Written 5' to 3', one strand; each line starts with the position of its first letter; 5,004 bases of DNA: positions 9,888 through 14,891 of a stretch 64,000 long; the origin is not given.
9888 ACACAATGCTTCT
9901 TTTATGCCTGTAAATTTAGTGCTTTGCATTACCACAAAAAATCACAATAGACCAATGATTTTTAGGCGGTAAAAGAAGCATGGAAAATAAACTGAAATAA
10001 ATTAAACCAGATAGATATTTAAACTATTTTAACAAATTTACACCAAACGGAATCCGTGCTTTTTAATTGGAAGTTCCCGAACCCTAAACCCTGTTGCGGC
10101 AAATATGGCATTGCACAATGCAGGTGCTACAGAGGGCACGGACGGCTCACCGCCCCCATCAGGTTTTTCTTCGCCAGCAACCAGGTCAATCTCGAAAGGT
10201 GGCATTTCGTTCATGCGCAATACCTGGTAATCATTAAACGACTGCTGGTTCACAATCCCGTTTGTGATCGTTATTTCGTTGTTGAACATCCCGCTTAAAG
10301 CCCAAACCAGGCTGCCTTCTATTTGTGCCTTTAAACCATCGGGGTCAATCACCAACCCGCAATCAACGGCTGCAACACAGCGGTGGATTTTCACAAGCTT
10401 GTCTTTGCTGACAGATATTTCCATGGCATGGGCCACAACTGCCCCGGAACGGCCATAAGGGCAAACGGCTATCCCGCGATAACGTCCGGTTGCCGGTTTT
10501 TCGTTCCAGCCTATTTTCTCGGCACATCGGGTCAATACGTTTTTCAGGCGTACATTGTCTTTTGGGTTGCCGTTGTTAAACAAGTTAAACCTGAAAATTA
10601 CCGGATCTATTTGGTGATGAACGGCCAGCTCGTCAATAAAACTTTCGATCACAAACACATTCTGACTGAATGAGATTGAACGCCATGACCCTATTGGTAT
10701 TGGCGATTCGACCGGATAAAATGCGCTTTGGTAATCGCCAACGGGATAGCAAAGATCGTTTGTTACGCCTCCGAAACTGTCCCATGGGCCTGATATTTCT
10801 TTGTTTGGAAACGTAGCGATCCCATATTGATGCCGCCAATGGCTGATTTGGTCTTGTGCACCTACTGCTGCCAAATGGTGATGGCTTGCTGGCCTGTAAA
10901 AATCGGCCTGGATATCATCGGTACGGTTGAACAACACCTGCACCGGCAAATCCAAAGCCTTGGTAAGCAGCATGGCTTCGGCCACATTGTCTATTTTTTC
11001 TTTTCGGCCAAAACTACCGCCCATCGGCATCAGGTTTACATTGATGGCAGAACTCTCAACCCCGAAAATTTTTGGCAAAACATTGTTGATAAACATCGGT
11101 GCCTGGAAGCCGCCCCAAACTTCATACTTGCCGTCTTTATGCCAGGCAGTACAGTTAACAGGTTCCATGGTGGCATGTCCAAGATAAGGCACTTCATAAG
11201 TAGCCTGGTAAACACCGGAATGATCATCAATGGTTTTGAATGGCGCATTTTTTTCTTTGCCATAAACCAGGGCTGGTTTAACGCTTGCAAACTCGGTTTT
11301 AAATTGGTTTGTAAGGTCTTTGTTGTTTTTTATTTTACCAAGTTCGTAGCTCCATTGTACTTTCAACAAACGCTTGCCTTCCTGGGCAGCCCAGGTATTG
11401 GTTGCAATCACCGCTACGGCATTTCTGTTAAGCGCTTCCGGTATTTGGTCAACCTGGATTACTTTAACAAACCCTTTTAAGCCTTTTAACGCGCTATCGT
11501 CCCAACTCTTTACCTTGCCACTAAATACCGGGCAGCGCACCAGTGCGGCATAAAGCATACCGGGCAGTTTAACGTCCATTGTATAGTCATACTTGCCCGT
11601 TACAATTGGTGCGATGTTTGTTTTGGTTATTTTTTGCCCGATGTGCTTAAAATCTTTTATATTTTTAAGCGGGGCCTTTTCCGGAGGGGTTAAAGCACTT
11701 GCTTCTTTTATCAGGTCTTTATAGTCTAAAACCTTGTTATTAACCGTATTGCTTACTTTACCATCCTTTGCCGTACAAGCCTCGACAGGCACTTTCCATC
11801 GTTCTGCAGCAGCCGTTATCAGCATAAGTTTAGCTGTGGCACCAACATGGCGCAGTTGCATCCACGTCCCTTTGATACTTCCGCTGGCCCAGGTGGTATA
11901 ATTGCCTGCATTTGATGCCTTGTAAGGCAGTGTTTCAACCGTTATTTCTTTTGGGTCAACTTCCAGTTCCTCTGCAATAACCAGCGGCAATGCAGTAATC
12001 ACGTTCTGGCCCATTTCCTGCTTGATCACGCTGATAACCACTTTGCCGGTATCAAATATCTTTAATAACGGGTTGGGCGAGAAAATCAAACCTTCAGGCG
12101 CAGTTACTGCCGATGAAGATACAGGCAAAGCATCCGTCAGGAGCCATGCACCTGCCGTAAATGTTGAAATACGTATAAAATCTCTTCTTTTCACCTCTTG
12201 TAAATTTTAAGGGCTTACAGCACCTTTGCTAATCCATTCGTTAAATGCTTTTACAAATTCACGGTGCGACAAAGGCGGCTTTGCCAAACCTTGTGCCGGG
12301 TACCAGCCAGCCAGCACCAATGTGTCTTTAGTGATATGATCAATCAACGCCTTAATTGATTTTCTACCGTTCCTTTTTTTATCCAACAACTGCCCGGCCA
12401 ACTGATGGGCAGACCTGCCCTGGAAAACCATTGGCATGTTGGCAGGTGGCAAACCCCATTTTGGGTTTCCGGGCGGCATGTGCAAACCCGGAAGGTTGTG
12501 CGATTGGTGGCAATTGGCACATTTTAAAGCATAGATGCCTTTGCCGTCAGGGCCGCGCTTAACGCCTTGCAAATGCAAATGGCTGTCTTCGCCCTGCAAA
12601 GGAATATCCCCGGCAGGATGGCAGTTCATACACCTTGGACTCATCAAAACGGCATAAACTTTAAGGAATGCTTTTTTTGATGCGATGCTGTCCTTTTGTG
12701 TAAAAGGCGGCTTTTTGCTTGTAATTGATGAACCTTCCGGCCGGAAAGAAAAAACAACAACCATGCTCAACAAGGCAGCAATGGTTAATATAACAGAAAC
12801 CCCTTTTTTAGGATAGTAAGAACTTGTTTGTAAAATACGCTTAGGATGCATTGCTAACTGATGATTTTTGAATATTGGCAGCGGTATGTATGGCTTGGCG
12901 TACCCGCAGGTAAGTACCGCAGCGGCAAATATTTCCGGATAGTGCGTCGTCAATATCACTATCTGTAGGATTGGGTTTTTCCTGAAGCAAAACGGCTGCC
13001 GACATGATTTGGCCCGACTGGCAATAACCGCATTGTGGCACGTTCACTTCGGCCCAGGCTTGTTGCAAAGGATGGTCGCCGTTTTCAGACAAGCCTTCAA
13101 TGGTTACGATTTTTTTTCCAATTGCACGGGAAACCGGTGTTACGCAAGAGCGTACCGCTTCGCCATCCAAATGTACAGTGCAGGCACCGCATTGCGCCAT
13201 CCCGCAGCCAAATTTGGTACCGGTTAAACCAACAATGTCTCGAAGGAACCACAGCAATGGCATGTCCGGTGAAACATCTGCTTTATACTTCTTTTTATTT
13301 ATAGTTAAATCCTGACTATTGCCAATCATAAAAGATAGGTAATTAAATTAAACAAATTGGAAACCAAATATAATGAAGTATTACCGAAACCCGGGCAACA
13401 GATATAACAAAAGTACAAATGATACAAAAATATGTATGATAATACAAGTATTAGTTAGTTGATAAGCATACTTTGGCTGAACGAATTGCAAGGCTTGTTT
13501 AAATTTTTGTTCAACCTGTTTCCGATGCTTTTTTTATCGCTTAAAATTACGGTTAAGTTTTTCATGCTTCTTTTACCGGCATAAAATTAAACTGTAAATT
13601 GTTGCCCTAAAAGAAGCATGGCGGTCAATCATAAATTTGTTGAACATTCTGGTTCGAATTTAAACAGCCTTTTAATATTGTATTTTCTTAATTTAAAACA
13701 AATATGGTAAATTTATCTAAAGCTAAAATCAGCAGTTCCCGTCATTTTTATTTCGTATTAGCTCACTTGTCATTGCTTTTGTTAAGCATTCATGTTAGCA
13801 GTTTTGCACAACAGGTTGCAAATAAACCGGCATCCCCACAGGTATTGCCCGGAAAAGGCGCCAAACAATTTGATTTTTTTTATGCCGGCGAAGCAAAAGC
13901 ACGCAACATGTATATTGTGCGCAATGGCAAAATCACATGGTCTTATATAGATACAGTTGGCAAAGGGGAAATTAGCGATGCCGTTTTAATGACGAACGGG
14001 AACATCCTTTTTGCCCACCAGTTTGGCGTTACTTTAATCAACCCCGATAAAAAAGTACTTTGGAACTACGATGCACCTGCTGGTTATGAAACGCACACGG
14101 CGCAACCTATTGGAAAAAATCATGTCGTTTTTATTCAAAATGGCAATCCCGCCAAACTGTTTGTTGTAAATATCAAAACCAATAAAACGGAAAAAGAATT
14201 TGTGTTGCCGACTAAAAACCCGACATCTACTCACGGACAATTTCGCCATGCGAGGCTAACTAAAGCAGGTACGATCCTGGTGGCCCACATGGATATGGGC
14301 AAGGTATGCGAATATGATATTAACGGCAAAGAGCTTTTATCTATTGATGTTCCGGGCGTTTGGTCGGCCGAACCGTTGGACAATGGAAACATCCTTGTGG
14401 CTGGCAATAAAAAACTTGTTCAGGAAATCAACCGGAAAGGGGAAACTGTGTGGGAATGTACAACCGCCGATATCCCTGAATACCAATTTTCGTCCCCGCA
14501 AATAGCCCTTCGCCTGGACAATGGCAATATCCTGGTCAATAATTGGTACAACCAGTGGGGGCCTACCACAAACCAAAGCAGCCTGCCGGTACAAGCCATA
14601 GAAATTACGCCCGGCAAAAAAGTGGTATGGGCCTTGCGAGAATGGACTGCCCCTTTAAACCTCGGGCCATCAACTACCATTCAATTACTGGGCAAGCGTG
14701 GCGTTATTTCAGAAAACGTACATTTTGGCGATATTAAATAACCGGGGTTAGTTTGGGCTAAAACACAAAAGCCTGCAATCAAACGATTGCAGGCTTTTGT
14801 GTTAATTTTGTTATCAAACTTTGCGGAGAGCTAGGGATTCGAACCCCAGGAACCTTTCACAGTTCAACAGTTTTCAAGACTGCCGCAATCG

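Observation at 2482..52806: In-CDS copies use only a few reading frames: xKEA(S/L), DASF(T) or LLL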

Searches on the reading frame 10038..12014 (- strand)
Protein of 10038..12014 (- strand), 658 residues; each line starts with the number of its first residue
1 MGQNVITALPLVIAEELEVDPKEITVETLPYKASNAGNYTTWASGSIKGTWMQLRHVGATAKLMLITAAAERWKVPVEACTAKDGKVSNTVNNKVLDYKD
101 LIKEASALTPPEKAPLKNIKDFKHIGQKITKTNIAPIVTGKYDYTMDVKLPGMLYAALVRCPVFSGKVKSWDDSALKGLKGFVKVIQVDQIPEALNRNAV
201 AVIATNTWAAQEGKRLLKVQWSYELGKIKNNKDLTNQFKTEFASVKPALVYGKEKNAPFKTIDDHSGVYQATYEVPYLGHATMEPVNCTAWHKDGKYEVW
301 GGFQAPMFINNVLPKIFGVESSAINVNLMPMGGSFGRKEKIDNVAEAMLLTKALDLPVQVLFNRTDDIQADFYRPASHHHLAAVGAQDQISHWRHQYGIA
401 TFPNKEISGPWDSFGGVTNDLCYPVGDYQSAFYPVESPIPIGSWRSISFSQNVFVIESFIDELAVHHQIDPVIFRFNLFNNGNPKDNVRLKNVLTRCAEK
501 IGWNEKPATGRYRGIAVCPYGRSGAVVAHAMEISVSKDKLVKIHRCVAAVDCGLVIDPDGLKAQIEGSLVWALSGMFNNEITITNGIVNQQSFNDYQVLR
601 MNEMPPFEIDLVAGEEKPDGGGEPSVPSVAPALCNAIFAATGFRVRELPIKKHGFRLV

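Call 11: search_protein_families(library=pfam, proteins=[window:10038-12014:-])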
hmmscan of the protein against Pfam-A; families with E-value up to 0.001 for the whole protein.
window:10038-12014:- (658 aa): 3 families
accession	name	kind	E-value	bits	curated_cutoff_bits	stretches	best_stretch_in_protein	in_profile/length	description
PF02738.23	MoCoBD_1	-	2.3e-24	86.3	27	1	266-475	26-240/244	Molybdopterin cofactor-binding domain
PF20256.3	MoCoBD_2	-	1.6e-19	70.9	27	2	527-605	203-283/283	Molybdopterin cofactor-binding domain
PF01315.27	Ald_Xan_dh_C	-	9.6e-08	32.8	31.3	1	139-197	1-59/110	Aldehyde oxidase and xanthine dehydrogenase, a/b hammerhead domain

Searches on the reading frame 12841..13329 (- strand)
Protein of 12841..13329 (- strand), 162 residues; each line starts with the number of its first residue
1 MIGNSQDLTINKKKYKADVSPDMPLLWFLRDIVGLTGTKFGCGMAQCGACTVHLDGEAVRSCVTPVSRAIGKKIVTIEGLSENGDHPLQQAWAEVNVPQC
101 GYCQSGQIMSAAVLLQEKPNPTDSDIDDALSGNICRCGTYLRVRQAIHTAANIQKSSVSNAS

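Call 52: search_protein_families(library=pfam, proteins=[window:12841-13329:-])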
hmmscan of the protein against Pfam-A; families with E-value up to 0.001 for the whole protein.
window:12841-13329:- (162 aa): 4 families
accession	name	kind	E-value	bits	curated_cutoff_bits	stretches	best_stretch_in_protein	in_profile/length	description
PF01799.25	Fer2_2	-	1.5e-30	105.6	30.3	1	76-148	1-75/75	[2Fe-2S] binding domain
PF00111.32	Fer2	-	8.6e-09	35.7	21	1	9-62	2-55/77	2Fe-2S iron-sulfur cluster binding domain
PF13085.11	Fer2_3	-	9.1e-06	26.1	27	1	13-81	19-90/107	2Fe-2S iron-sulfur cluster binding domain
PF13510.11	Fer2_4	-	0.00078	19.9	22.8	0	41-67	45-72/82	2Fe-2S iron-sulfur cluster binding domain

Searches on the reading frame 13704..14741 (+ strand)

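Call 52: search_protein_families(library=pfam, proteins=[window:13704-14741:+])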
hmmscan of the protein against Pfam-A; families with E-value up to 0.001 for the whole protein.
window:13704-14741:+ (345 aa): 1 family
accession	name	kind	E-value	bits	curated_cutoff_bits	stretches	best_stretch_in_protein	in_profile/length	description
PF22701.2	Mala_s_1-like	-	1e-19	71.5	27.5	1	92-281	3-195/195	Mal s 1 allergenic protein-like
